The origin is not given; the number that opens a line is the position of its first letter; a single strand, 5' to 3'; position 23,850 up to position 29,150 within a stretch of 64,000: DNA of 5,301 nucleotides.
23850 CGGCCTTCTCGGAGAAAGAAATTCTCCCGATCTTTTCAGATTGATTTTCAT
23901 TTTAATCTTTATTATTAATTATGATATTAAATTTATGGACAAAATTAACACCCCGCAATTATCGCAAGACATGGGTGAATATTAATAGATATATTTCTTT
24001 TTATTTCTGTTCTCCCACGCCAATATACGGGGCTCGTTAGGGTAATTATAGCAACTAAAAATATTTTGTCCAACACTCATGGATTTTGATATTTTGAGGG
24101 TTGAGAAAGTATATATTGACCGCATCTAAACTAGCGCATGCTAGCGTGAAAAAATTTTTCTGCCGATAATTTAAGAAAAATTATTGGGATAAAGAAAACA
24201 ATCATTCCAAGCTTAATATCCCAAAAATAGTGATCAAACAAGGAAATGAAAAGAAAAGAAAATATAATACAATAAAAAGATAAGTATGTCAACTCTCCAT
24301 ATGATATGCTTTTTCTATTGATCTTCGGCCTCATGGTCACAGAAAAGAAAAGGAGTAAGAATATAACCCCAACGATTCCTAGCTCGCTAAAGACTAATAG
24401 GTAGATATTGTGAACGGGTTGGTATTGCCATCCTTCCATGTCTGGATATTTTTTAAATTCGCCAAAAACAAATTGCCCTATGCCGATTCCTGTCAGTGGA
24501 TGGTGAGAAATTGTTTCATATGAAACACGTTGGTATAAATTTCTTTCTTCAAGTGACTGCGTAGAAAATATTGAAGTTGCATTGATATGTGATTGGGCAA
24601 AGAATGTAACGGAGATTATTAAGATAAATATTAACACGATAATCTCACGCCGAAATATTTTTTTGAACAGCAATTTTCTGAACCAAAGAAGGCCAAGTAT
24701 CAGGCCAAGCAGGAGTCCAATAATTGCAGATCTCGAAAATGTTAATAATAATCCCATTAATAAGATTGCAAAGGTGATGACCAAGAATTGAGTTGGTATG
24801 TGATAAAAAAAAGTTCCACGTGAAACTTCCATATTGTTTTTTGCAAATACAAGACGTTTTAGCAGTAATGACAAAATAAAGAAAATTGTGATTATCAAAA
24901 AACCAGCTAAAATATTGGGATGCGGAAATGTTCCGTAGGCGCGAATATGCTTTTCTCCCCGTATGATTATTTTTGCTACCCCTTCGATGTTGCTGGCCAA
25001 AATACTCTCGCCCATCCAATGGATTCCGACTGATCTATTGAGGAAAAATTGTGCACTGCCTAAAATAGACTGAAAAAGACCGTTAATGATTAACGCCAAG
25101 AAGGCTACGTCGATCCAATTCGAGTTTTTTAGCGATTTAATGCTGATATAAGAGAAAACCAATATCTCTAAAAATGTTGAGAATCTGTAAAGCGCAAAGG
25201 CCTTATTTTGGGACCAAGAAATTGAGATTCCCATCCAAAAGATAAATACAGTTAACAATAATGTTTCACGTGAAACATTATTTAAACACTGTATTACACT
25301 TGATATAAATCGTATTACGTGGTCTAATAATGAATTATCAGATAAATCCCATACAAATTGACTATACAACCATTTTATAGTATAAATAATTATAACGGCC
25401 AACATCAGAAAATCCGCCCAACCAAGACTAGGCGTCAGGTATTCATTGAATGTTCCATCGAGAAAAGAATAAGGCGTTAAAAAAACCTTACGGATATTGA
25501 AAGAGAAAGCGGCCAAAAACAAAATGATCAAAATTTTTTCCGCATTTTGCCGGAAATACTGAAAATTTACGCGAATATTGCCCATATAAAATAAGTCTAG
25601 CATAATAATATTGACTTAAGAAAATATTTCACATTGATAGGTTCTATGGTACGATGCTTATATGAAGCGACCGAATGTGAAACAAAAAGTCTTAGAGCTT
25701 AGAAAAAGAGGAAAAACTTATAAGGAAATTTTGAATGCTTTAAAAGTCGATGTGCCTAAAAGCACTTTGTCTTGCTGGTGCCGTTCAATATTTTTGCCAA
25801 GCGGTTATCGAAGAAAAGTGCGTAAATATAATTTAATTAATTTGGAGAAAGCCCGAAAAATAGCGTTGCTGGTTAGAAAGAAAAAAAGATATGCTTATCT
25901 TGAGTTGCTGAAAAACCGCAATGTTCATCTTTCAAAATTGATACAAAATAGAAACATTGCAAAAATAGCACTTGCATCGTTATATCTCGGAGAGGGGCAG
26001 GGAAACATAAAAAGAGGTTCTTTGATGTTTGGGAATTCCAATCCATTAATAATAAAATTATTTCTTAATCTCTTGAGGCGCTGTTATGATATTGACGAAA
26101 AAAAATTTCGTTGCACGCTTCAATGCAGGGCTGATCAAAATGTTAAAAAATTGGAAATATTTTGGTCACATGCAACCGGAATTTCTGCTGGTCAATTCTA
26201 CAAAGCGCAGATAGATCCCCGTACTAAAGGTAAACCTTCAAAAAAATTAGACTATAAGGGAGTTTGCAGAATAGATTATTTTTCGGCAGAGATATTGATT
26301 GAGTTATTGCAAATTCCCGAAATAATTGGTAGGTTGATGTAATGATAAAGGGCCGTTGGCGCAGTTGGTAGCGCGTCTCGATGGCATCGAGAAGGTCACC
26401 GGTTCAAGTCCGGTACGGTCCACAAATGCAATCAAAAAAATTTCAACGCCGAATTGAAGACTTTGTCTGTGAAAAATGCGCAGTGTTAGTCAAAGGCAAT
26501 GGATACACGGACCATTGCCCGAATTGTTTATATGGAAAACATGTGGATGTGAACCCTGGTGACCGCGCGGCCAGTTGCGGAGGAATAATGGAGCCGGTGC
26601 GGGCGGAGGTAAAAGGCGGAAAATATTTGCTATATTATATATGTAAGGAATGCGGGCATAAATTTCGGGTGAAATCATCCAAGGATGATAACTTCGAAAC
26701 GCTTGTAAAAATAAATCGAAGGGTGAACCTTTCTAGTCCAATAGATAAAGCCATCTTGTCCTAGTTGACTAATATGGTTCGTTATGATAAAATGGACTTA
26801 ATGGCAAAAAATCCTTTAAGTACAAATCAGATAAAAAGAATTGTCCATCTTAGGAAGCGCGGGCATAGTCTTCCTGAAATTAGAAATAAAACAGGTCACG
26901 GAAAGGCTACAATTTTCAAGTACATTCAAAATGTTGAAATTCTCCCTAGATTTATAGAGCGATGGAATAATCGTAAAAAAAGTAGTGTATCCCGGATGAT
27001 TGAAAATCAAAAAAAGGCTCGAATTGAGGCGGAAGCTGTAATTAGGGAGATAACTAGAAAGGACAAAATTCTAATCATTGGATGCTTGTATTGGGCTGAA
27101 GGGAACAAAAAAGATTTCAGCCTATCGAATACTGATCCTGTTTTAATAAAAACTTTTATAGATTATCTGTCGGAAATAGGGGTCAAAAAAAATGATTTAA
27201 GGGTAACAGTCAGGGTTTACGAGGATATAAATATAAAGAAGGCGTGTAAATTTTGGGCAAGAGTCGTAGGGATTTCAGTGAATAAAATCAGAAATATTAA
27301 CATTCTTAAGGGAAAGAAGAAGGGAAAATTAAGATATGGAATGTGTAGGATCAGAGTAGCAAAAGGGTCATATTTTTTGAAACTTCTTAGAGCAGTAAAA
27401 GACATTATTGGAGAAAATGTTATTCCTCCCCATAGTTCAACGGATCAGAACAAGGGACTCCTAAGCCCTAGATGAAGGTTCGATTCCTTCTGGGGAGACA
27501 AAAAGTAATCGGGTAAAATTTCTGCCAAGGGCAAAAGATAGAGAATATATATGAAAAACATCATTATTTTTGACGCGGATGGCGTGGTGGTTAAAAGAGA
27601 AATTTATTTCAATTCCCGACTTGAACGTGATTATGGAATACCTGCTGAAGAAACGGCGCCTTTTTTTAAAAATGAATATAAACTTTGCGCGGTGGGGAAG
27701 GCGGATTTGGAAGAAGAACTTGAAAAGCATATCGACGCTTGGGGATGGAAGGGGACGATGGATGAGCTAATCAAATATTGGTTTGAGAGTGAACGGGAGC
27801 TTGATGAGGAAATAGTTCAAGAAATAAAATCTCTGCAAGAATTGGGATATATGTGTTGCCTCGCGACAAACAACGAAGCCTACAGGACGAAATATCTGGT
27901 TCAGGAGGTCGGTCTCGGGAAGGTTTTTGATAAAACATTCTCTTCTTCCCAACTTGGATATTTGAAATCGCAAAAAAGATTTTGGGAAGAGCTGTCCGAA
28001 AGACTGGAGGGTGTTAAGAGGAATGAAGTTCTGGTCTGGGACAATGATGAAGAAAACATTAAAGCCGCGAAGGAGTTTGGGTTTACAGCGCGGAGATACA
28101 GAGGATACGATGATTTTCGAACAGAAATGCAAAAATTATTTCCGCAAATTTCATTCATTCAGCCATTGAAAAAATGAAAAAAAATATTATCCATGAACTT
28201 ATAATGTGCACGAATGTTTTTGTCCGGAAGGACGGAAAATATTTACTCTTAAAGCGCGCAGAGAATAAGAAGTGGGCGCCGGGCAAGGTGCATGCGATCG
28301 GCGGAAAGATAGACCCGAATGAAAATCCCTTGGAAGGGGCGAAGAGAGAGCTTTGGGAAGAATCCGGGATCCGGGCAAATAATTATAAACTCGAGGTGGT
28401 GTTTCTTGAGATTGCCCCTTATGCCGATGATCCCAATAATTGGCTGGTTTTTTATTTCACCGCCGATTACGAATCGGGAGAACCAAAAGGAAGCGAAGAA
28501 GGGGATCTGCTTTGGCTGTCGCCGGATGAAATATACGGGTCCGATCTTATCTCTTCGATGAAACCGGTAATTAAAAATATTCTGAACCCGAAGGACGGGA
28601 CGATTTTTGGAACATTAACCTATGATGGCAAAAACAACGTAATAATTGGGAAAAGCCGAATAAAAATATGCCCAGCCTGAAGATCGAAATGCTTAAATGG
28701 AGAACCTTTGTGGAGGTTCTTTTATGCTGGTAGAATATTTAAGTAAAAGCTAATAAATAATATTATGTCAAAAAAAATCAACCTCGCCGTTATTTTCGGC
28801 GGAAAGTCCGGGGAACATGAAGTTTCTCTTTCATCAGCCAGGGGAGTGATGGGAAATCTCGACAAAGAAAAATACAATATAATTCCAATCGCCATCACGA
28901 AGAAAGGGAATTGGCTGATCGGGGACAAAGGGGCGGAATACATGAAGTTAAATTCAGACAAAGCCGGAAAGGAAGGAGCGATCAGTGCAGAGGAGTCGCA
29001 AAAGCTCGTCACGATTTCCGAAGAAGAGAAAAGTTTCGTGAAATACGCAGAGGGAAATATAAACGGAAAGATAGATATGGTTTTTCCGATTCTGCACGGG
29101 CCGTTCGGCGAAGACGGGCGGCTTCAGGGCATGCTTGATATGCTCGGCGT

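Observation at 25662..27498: Paralogous HTH plus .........-like proteins, each abutting a tRNA gene, with an RNHCP zinc-ribbon gene between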

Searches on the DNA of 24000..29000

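Call 74: search_rna_families(source=window, start=24000, end=29000, threshold=evalue, max_evalue=1)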
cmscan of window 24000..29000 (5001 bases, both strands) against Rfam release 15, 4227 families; matches with E-value up to 1: 3.
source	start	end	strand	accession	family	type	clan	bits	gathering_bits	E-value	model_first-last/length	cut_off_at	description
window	26350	26422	+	RF00005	tRNA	Gene; tRNA;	CL00001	63.9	29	1.2e-12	1-71/71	no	tRNA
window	27426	27498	+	RF00005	tRNA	Gene; tRNA;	CL00001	63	29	2.1e-12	1-71/71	no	tRNA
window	27426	27499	-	RF04354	Plastid-ycf2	Cis-reg;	-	26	65.7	0.035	1-75/75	no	Plastid-ycf2 5UTR RNA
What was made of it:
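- Checked: Both tRNAs are full length and uninterrupted: Rfam RF00005 at 63.9 and 63.0 bits, matching model positions 1-71 of 71 (call 74).
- Tried and rejected: Group I intron or other structured RNA in the locus: none found (call 74).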
